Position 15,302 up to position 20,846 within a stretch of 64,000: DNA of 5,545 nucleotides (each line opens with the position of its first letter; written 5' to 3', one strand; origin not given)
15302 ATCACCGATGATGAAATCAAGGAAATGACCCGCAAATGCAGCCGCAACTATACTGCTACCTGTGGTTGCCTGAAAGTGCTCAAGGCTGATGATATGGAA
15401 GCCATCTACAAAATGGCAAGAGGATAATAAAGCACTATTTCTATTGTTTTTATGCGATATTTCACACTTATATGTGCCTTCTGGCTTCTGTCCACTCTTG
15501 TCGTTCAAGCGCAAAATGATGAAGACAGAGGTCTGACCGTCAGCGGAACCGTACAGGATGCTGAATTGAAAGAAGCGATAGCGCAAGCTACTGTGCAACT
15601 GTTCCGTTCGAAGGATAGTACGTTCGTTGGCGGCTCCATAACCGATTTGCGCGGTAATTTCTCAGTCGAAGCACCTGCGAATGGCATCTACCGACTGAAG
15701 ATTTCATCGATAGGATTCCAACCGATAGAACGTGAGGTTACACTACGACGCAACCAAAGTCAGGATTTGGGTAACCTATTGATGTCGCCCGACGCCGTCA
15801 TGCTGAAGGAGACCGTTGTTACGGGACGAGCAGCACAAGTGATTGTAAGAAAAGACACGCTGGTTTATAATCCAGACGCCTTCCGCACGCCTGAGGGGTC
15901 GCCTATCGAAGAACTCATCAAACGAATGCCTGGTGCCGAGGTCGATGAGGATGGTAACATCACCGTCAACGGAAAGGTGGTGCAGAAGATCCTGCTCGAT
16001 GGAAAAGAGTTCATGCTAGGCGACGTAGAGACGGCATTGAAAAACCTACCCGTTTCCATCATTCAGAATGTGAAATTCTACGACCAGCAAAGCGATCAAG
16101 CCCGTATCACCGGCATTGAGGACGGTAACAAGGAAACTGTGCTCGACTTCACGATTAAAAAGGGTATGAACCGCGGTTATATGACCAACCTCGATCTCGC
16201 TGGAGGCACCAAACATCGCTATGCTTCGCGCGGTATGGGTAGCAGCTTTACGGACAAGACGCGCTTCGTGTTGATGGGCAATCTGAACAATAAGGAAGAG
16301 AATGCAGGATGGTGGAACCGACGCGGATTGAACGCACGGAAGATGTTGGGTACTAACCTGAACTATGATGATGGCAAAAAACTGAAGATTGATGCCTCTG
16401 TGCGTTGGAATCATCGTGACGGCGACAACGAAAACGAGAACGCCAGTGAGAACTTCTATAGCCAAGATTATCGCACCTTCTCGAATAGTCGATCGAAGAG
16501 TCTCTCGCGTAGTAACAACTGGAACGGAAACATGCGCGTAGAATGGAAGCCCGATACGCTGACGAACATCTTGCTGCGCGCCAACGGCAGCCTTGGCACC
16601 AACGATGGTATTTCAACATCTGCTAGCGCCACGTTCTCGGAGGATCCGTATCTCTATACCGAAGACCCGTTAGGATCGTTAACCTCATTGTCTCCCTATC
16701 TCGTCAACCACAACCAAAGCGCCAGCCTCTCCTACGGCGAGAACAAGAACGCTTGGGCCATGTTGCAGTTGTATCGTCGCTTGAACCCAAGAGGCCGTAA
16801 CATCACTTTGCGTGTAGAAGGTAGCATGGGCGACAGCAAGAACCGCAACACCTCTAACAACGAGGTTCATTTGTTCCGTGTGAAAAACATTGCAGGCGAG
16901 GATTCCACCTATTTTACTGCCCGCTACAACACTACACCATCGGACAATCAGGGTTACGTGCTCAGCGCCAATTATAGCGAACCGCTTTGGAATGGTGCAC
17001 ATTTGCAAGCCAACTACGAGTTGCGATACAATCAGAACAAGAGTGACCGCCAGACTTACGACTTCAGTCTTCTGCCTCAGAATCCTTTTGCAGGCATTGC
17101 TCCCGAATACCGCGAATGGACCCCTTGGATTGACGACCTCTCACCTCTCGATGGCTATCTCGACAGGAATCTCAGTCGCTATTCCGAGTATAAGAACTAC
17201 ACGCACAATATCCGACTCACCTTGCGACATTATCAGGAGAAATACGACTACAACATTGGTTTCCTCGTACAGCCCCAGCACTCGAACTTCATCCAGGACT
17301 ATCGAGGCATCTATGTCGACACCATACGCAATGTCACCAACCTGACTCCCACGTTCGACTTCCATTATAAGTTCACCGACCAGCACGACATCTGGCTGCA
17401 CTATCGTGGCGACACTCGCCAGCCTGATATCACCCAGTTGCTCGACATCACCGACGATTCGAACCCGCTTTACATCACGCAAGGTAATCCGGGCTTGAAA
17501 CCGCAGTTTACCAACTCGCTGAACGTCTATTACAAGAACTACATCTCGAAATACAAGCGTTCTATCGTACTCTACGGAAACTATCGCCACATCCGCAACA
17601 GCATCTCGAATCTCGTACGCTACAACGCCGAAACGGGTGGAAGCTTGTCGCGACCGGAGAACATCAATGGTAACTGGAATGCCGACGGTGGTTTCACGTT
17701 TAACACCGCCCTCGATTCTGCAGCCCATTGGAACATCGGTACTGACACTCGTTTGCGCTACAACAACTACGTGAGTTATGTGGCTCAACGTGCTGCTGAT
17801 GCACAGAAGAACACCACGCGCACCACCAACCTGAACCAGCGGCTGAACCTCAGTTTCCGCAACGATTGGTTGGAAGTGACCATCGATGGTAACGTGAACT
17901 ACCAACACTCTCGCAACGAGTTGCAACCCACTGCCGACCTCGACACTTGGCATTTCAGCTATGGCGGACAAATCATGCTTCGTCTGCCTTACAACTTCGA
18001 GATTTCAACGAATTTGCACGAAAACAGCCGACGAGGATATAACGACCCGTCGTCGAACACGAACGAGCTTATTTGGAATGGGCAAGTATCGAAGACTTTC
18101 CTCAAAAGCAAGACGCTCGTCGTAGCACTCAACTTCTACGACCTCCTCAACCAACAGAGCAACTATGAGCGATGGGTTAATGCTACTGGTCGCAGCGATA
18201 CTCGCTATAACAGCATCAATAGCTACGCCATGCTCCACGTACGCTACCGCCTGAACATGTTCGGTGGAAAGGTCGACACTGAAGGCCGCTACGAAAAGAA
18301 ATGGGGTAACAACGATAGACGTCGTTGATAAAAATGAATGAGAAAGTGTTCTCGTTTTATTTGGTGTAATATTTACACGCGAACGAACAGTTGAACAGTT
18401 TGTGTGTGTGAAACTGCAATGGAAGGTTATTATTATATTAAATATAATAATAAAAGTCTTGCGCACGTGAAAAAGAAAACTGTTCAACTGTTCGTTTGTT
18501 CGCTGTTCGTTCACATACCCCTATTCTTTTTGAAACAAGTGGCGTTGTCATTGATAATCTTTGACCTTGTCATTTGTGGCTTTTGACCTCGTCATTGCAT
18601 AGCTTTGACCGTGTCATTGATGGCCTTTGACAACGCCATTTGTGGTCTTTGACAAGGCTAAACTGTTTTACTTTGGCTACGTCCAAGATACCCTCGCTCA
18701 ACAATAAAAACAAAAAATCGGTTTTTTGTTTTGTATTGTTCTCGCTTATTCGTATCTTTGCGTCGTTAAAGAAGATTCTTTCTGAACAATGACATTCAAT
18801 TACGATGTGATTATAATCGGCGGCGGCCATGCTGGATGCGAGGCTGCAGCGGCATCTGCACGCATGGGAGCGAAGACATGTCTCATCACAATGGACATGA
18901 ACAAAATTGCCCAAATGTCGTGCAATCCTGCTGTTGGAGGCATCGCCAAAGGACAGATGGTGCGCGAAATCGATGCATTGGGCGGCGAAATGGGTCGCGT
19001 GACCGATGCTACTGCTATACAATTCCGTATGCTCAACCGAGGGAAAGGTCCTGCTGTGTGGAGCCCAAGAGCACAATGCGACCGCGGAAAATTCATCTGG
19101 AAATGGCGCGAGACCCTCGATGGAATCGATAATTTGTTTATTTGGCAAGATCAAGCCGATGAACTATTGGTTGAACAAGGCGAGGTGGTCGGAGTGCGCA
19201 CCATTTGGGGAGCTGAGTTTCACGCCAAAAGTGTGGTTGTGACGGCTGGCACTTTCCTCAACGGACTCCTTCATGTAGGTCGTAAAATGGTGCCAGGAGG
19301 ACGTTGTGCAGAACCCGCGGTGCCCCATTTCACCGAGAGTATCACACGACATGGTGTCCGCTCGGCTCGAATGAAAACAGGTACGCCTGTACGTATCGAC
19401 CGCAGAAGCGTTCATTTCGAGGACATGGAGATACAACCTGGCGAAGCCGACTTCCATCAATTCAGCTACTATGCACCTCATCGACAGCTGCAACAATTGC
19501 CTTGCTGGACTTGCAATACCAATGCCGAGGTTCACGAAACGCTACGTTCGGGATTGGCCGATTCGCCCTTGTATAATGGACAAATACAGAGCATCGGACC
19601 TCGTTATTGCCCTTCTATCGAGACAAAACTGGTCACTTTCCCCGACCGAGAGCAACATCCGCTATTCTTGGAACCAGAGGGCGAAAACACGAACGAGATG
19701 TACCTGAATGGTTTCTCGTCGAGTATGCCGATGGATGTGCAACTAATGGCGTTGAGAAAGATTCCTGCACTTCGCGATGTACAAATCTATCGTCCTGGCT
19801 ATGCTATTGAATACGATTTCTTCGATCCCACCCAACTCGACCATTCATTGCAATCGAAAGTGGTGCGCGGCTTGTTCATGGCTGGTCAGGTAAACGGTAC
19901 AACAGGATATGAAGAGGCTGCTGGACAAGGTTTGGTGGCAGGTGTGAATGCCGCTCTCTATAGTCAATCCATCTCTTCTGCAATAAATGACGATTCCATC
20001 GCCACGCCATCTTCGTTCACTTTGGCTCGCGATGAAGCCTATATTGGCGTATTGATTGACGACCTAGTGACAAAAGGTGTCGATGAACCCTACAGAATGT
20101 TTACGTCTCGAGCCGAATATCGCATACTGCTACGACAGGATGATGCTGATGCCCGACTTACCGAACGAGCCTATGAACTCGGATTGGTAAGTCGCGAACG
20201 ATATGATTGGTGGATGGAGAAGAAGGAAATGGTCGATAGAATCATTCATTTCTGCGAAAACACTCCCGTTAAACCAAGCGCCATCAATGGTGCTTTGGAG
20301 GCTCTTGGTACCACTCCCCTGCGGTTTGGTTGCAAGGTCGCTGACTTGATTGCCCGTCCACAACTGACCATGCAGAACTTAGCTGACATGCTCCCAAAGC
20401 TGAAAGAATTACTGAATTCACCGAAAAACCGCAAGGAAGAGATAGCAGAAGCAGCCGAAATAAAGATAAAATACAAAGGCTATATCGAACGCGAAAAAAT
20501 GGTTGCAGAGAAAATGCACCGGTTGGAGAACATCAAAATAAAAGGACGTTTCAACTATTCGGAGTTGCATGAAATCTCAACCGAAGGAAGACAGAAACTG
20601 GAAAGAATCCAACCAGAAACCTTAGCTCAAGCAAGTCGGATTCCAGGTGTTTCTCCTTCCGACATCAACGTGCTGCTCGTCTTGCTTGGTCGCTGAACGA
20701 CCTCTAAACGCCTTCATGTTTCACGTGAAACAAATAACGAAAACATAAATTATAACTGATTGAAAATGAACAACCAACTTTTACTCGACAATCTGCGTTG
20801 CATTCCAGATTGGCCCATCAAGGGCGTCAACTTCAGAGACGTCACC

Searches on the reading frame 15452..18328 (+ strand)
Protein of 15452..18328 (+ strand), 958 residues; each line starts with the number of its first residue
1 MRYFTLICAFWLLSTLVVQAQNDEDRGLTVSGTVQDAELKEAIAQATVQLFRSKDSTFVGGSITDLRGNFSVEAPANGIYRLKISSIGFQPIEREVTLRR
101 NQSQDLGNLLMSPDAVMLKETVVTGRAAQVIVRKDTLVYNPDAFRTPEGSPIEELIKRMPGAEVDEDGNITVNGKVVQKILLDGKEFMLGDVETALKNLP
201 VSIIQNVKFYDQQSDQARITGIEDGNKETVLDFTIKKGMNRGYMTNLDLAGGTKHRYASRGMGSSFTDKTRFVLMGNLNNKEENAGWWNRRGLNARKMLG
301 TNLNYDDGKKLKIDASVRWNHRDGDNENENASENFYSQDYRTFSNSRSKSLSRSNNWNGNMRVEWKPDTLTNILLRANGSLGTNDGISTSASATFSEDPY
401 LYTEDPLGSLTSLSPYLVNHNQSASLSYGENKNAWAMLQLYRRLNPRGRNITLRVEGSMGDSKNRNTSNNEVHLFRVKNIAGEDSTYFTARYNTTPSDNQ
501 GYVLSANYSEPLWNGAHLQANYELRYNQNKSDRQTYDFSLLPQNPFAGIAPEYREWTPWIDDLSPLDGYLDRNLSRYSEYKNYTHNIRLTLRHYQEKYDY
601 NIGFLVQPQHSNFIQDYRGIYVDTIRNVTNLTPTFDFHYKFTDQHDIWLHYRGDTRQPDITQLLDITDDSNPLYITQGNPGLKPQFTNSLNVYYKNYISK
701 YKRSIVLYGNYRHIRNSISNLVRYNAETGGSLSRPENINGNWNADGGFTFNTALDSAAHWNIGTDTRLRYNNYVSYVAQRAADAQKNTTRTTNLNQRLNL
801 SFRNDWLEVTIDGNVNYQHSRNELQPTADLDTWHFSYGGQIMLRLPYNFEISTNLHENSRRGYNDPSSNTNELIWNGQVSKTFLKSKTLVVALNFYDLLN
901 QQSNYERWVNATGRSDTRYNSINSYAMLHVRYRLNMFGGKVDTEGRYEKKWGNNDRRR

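Call 12: search_protein_families(library=pfam, proteins=[window:15452-18328:+])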
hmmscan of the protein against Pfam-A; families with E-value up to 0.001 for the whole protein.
window:15452-18328:+ (958 aa): 3 families
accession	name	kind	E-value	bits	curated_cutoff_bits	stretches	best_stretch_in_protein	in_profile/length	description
PF14905.12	OMP_b-brl_3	-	2.5e-30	106.3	27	3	572-800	102-322/408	Outer membrane protein beta-barrel family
PF13715.12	CarbopepD_reg_2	-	6.7e-14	52.1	32.2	1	30-123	1-88/88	CarboxypepD_reg-like domain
PF13620.12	CarboxypepD_reg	-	1.2e-12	48.5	32.3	1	29-106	1-77/82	Carboxypeptidase regulatory-like domain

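Call 18: find_encoding_contigs(protein=window:15452-18328:+, flank=3000, max_places=10)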
Protein window:15452-18328:+ (958 aa): 8 contigs read that carry it; 3 places shown.
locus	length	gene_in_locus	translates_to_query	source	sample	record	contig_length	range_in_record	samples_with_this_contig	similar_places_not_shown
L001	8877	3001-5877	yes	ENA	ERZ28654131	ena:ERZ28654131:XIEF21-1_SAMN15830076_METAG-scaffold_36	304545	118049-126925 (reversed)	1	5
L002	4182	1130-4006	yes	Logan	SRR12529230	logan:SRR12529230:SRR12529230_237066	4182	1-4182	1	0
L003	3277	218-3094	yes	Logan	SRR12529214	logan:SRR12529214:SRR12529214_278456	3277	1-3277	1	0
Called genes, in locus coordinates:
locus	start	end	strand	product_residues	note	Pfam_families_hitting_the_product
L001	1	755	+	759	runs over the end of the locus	PF00933:Glyco_hydro_3, PF01915:Glyco_hydro_3_C, PF14310:Fn3-like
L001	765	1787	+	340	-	PF01370:Epimerase, PF16363:GDP_Man_Dehyd (faint)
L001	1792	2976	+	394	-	PF00465:Fe-ADH, PF13685:Fe-ADH_2, PF25137:ADH_Fe_C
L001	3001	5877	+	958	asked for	PF13620:CarboxypepD_reg, PF13715:CarbopepD_reg_2, PF14905:OMP_b-brl_3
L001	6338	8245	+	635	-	PF01134:GIDA, PF07992:Pyr_redox_2 (faint), PF12831:FAD_oxidored (weak), PF21680:GIDA_C_1st, PF13932:SAM_GIDA_C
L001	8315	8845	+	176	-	PF00156:Pribosyltran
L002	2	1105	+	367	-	?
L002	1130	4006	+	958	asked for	PF13620:CarboxypepD_reg, PF13715:CarbopepD_reg_2, PF14905:OMP_b-brl_3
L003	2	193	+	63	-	?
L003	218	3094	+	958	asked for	PF13620:CarboxypepD_reg, PF13715:CarbopepD_reg_2, PF14905:OMP_b-brl_3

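Call 41: find_homologous_proteins(query=window:15452-18328:+, max_evalue=1e-100)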
Query window:15452-18328:+ (958 aa): 5182 proteins with E <= 1e-100 among 8000 candidates; the best 120 are listed.
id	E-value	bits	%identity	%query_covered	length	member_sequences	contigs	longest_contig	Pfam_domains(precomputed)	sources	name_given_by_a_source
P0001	0.0e+0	2201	100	100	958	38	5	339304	PF13715.13,PF13620.13,PF14905.13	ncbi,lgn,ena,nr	ncbi:MAG: TonB-dependent receptor [Prevotella sp.]|nr:TonB-dependent receptor [Prevotella sp.]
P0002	0.0e+0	2167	98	100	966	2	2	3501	PF13715.13,PF13620.13,PF14905.13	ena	-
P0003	0.0e+0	2142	97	100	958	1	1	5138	PF13715.13,PF13620.13,PF14905.13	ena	-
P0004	0.0e+0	2141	97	100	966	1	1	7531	PF13715.13,PF13620.13,PF14905.13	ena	-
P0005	0.0e+0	1938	87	100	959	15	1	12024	PF13715.13,PF13620.13,PF14905.13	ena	-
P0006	0.0e+0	1938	89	98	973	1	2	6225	PF13715.13,PF13620.13,PF14905.13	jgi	jgi:hypothetical protein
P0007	0.0e+0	1938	87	100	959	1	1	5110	PF13715.13,PF13620.13,PF14905.13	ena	-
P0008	0.0e+0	1938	87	100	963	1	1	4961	PF13715.13,PF13620.13,PF14905.13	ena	-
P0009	0.0e+0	1935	87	100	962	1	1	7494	PF13715.13,PF13620.13,PF14905.13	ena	-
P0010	0.0e+0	1933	89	98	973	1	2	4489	PF13715.13,PF13620.13,PF14905.13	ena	-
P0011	0.0e+0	1933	88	99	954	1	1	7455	PF13715.13,PF13620.13,PF14905.13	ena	-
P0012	0.0e+0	1931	87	99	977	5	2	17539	PF13715.13,PF13620.13,PF14905.13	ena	-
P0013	0.0e+0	1931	87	99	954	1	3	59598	PF13715.13,PF13620.13,PF14905.13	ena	-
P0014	0.0e+0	1931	87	100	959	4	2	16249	PF13715.13,PF13620.13,PF14905.13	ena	-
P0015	0.0e+0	1930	88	100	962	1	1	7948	PF13715.13,PF13620.13,PF14905.13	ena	-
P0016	0.0e+0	1928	87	99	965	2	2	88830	PF13715.13,PF13620.13,PF14905.13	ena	-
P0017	0.0e+0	1928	88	100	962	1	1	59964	PF13715.13,PF13620.13,PF14905.13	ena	-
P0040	0.0e+0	1907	86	98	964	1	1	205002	PF13715.13,PF13620.13,PF14905.13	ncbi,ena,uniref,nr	ncbi:TonB-dependent receptor [uncultured Prevotella sp.]|uniref:TonB-dependent receptor n=1 Tax=uncu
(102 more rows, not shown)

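Call 42: find_encoding_contigs(protein=P0004, flank=2500, max_places=3)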
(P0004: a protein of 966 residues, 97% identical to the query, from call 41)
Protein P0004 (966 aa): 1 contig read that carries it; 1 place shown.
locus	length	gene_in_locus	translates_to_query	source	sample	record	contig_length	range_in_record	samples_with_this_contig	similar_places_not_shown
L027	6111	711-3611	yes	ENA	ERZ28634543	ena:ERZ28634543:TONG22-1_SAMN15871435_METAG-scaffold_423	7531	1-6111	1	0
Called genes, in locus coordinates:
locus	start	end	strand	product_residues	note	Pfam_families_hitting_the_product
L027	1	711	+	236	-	?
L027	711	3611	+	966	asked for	PF13620:CarboxypepD_reg, PF13715:CarbopepD_reg_2, PF14905:OMP_b-brl_3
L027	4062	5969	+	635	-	PF01134:GIDA, PF07992:Pyr_redox_2 (faint), PF12831:FAD_oxidored (weak), PF21680:GIDA_C_1st, PF13932:SAM_GIDA_C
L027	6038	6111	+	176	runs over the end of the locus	PF00156:Pribosyltran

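Call 43: find_encoding_contigs(protein=P0016, flank=2500, max_places=3)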
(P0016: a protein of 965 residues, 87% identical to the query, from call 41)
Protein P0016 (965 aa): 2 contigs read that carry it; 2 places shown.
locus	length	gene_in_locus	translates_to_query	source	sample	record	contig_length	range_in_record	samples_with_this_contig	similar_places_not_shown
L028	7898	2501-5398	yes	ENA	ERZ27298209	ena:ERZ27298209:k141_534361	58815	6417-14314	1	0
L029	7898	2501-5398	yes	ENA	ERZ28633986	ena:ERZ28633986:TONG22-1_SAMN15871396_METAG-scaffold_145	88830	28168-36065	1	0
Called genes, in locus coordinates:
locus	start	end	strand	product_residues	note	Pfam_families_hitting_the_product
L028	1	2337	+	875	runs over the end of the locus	PF00933:Glyco_hydro_3, PF01915:Glyco_hydro_3_C, PF07691:PA14, PF14310:Fn3-like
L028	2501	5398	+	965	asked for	PF13620:CarboxypepD_reg, PF13715:CarbopepD_reg_2, PF14905:OMP_b-brl_3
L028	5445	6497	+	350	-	PF04055:Radical_SAM, PF13186:SPASM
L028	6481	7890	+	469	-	PF00884:Sulfatase, PF01663:Phosphodiest, PF16347:SGSH_C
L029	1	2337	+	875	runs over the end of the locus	PF00933:Glyco_hydro_3, PF01915:Glyco_hydro_3_C, PF07691:PA14, PF14310:Fn3-like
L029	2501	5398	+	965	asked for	PF13620:CarboxypepD_reg, PF13715:CarbopepD_reg_2, PF14905:OMP_b-brl_3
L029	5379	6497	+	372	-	PF04055:Radical_SAM, PF13186:SPASM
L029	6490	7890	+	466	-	PF00884:Sulfatase, PF01663:Phosphodiest, PF16347:SGSH_C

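Call 44: find_encoding_contigs(protein=P0017, flank=2500, max_places=3)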
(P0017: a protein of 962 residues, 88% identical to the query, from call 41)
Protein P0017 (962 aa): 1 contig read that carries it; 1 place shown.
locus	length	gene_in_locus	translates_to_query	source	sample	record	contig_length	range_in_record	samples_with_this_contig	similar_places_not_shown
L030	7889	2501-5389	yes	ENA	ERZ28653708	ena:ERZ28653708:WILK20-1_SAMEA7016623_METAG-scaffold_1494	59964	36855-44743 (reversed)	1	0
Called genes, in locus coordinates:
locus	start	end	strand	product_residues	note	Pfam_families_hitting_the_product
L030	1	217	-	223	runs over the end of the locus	PF05708:Peptidase_C92 (weak)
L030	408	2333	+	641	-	PF00012:HSP70, PF14450:FtsA (faint), PF06723:MreB_Mbl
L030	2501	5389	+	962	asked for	PF13620:CarboxypepD_reg, PF13715:CarbopepD_reg_2, PF14905:OMP_b-brl_3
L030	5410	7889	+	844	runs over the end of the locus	PF02927:CelD_N (weak), PF00759:Glyco_hydro_9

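Call 45: find_encoding_contigs(protein=P0040, flank=2500, max_places=3)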
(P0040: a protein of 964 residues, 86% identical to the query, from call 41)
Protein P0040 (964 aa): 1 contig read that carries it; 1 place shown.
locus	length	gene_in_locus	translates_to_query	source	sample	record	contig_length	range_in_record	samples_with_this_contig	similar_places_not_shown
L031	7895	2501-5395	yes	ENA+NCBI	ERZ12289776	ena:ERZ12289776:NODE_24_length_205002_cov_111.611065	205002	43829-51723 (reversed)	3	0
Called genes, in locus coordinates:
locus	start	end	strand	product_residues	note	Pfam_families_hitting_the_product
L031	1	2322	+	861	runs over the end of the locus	PF00933:Glyco_hydro_3, PF01915:Glyco_hydro_3_C, PF07691:PA14, PF14310:Fn3-like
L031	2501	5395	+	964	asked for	PF13620:CarboxypepD_reg, PF13715:CarbopepD_reg_2, PF14905:OMP_b-brl_3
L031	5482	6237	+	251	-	PF02463:SMC_N (faint), PF00005:ABC_tran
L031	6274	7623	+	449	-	PF19295:SufBD_N, PF01458:SUFBD_core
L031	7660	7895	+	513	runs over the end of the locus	PF13360:PQQ_2 (faint)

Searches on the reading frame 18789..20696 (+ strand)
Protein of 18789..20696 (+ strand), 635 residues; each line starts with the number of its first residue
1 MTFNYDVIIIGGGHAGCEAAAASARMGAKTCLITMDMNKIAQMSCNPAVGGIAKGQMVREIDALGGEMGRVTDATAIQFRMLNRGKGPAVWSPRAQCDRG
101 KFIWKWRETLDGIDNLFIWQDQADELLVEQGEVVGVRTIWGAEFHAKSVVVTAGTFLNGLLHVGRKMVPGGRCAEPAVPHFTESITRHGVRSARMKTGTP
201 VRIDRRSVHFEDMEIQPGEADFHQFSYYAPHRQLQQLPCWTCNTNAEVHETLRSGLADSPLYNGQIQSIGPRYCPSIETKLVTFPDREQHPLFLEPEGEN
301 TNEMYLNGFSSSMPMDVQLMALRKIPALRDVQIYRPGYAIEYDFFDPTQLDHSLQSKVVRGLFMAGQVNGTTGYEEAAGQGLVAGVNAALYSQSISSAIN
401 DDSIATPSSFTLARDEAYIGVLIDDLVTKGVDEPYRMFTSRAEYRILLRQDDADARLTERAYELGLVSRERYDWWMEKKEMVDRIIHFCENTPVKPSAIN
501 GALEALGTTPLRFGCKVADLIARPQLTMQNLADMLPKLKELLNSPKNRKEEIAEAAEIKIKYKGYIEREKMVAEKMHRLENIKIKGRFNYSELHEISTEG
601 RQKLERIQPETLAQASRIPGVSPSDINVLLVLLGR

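Call 12: search_protein_families(library=pfam, proteins=[window:18789-20696:+])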
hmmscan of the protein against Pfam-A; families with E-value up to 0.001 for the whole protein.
window:18789-20696:+ (635 aa): 8 families
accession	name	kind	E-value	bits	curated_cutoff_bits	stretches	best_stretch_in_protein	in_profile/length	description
PF01134.28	GIDA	-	9.4e-153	509.3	22.1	1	6-394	1-389/391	Glucose inhibited division protein A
PF21680.2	GIDA_C_1st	-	5.4e-24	85.2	24.7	1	470-570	2-96/96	tRNA modifying enzyme MnmG/GidA C-terminal helical domain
PF13932.14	SAM_GIDA_C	-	1.1e-23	83.2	27.1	1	574-630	1-57/57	tRNA modifying enzyme MnmG/GidA C-terminal helical bundle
PF12831.13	FAD_oxidored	-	4.5e-07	30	27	1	6-34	1-29/416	FAD dependent oxidoreductase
PF07992.20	Pyr_redox_2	-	2.2e-05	24.5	26.1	1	5-47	1-42/291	Pyridine nucleotide-disulphide oxidoreductase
PF00890.30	FAD_binding_2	-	3.1e-05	23.8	20.4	1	6-35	1-30/414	FAD binding domain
PF01262.27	AlaDh_PNT_C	-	5.9e-05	23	23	1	6-43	30-67/214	Alanine dehydrogenase/PNT, C-terminal domain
PF01266.30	DAO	-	0.00024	21.2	27.9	0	88-161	136-209/353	FAD dependent oxidoreductase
